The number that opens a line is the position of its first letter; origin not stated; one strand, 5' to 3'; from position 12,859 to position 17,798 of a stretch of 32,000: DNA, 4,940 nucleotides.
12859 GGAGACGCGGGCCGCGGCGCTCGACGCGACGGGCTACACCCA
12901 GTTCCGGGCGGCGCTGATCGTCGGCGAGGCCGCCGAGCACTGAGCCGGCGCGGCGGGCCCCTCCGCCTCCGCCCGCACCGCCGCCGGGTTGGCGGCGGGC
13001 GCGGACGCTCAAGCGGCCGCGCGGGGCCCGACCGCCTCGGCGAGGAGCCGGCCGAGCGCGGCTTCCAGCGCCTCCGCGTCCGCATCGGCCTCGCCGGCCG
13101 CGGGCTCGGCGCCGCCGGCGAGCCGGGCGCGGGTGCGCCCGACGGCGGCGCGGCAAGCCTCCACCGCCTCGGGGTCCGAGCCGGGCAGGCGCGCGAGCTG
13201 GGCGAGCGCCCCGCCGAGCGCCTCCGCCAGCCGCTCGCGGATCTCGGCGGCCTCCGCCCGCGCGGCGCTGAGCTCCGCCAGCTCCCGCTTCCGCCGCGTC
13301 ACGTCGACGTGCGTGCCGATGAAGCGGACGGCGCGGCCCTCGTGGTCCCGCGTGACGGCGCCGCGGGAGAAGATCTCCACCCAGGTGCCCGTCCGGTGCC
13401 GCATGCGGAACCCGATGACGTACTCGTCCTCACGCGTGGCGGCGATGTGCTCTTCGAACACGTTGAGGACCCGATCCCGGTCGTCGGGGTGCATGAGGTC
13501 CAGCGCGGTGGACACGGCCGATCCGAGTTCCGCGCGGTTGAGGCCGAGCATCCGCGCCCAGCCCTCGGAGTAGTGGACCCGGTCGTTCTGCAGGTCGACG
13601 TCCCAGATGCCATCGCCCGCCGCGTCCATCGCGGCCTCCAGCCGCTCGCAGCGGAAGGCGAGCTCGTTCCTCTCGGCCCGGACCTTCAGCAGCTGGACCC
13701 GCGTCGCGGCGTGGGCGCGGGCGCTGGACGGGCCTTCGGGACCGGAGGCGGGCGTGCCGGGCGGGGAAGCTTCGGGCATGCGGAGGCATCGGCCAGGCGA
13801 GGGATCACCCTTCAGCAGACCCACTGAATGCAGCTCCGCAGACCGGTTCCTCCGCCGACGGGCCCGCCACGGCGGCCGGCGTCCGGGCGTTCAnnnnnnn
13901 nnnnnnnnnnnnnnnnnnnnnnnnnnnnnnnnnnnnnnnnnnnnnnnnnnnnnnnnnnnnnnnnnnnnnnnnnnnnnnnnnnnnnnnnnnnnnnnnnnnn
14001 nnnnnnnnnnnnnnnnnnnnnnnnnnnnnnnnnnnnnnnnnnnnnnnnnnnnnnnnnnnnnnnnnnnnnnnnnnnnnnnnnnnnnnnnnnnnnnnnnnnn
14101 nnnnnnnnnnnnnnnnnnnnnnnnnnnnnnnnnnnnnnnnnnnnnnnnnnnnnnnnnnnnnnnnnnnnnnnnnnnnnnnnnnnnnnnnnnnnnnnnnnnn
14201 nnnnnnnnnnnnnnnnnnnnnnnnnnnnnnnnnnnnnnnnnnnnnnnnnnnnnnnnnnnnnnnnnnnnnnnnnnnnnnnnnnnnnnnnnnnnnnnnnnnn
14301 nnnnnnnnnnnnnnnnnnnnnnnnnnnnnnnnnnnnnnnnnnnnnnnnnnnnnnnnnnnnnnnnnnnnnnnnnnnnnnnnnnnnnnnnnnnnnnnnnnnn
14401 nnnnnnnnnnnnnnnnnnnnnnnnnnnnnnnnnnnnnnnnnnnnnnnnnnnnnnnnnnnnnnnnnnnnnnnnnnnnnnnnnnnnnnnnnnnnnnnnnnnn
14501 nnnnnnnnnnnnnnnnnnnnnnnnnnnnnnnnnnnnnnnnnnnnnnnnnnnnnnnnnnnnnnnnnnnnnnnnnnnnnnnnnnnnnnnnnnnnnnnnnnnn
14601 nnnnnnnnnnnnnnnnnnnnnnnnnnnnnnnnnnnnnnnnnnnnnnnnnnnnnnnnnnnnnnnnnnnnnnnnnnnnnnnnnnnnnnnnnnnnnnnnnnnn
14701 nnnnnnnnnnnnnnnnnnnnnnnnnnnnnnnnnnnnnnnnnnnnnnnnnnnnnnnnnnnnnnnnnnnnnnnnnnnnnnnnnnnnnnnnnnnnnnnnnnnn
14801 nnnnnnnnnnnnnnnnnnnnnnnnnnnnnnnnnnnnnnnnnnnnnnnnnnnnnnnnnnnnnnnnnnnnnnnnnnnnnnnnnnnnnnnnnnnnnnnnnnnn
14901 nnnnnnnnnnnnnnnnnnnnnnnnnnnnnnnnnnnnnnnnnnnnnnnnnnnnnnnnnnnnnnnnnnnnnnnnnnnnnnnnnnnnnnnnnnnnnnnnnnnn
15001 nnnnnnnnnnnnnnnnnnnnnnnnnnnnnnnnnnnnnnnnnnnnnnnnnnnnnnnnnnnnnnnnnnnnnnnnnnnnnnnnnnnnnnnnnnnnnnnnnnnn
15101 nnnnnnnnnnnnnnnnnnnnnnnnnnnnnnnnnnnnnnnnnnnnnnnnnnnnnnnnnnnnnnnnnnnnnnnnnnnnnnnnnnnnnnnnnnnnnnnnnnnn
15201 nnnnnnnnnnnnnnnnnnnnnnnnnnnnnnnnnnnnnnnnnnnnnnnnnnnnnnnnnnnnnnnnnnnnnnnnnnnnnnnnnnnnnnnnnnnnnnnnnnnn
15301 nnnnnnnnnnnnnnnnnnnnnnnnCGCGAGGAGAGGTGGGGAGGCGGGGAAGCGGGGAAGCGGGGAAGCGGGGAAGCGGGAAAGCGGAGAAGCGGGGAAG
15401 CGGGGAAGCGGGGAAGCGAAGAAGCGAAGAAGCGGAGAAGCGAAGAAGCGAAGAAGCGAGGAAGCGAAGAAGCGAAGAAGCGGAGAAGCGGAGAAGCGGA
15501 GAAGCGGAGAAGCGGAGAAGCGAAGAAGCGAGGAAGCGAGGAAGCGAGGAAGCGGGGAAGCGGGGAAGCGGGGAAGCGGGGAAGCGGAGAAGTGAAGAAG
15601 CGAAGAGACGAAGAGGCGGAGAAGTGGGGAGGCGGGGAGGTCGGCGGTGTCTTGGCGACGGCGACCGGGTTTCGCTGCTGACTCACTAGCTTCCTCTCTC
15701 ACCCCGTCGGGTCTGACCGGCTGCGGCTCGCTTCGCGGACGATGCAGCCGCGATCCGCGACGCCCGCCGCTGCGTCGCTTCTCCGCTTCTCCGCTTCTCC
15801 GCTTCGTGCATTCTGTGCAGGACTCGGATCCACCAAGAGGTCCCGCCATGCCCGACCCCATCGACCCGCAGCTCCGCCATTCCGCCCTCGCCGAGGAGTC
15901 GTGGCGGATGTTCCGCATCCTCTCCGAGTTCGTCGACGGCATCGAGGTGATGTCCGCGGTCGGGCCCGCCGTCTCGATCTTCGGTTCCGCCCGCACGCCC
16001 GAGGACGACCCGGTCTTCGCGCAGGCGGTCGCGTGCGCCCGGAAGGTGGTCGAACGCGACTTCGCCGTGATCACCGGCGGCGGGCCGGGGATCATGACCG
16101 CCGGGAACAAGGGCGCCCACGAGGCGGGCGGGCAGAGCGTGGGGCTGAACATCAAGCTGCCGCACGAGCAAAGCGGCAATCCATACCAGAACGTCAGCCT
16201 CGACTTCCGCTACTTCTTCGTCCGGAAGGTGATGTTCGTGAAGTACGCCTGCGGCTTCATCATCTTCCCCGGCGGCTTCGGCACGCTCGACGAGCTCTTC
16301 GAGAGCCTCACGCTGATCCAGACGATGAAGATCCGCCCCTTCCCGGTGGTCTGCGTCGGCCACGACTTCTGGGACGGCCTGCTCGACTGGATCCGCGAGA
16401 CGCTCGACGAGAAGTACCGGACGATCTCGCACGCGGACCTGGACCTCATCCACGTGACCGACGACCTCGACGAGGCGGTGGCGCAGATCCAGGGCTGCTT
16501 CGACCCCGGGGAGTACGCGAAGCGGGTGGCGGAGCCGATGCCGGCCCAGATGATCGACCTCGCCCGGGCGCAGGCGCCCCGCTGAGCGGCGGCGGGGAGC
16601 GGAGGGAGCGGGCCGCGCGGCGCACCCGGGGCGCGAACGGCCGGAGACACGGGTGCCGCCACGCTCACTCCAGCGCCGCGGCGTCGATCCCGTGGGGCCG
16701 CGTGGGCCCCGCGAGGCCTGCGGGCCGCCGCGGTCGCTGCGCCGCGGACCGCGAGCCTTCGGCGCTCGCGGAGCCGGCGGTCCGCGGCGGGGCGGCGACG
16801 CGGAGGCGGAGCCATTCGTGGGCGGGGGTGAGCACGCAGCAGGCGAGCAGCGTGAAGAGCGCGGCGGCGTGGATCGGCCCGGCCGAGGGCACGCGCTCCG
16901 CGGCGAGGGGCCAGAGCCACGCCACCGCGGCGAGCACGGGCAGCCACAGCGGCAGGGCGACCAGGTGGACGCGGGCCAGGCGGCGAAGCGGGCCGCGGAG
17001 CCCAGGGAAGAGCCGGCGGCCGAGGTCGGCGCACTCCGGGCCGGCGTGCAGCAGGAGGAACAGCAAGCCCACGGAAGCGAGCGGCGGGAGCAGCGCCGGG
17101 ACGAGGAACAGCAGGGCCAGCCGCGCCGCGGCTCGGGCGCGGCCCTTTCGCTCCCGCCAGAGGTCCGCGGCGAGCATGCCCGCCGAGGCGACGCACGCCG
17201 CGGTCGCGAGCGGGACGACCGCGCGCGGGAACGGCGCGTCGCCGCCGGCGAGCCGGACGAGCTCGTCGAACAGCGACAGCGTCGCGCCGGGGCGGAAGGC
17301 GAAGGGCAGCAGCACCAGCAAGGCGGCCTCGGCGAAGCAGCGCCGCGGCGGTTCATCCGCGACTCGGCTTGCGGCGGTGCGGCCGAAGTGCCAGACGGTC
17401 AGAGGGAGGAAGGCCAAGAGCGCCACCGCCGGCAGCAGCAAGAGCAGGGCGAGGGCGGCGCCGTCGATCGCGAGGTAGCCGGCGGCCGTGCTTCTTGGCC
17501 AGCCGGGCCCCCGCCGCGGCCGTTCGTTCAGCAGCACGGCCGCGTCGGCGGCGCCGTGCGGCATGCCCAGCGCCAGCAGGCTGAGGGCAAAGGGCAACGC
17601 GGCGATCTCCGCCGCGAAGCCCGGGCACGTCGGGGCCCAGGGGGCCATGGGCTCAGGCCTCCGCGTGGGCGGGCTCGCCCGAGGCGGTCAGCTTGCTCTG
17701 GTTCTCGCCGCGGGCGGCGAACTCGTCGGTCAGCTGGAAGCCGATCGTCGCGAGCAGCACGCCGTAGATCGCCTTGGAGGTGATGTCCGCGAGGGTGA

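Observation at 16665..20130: trkH-like / rhodopsin / blh gene cluster: candidate light-powered K+/Na+ homeostasis module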

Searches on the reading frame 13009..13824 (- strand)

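Call 5: search_protein_families(library=pfam, proteins=[window:13009-13824:-], max_evalue=0.01)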
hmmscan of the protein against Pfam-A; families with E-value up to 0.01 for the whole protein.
window:13009-13824:- (271 aa): 5 families
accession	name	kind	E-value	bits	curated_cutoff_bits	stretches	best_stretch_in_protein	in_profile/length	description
PF08447.18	PAS_3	-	5.1e-19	68.8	25.6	1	83-172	2-89/89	PAS fold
PF00989.32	PAS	-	3.4e-07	30.7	22.6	1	60-175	1-113/113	PAS fold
PF13426.13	PAS_9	-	1.6e-05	25.5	27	1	79-176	10-102/103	PAS domain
PF13188.13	PAS_8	-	0.0003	21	21.8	1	60-122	1-60/65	PAS domain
PF14598.12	PAS_11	-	0.0047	17.3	25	1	108-169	38-97/109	PAS domain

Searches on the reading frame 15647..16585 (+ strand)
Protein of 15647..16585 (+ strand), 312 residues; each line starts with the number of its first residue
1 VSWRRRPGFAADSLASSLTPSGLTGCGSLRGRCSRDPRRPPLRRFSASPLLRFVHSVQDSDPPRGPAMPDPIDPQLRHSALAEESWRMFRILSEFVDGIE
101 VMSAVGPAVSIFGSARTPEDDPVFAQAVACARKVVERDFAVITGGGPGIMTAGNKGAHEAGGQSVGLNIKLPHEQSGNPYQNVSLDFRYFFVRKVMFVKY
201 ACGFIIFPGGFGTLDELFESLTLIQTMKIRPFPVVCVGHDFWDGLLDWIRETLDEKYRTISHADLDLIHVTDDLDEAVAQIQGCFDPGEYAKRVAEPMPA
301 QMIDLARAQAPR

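Call 5: search_protein_families(library=pfam, proteins=[window:15647-16585:+], max_evalue=0.01)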
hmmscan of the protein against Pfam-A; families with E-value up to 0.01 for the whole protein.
window:15647-16585:+ (312 aa): 2 families
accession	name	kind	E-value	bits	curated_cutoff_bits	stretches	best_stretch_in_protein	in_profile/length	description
PF03641.19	Lysine_decarbox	-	3.4e-32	111.8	27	1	150-281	1-131/131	Possible lysine decarboxylase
PF18306.6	LDcluster4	-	2.6e-13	50.3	26.3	1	109-221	4-114/151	SLOG cluster4 family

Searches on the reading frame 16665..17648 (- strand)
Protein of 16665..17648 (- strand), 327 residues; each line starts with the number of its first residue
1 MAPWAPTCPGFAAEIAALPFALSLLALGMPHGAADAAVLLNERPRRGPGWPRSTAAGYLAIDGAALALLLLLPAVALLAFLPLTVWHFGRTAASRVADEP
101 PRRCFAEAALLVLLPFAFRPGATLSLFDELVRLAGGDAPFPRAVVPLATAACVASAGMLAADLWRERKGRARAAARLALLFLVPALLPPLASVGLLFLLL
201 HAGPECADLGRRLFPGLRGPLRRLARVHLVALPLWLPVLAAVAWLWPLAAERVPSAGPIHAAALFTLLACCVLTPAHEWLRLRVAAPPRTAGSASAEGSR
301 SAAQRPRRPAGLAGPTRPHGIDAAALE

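Call 4: search_protein_families(library=ncbifam, proteins=[window:16665-17648:-], max_evalue=0.01)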
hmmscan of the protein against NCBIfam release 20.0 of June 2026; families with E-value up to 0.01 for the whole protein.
window:16665-17648:- (327 aa): 1 family
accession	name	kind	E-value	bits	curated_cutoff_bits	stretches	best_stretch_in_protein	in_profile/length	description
TIGR03753.1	blh_monoox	subfamily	1.1e-37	130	95.25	1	19-279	2-257/260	beta-carotene 15,15'-dioxygenase, Brp/Blh family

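Call 5: search_protein_families(library=pfam, proteins=[window:16665-17648:-], max_evalue=0.01)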
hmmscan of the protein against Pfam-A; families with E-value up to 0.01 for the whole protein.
window:16665-17648:- (327 aa): 1 family
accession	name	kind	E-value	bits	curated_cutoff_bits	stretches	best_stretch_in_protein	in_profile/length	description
PF15461.11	BCD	-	2.3e-28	100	28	1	23-277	2-259/267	Beta-carotene 15,15'-dioxygenase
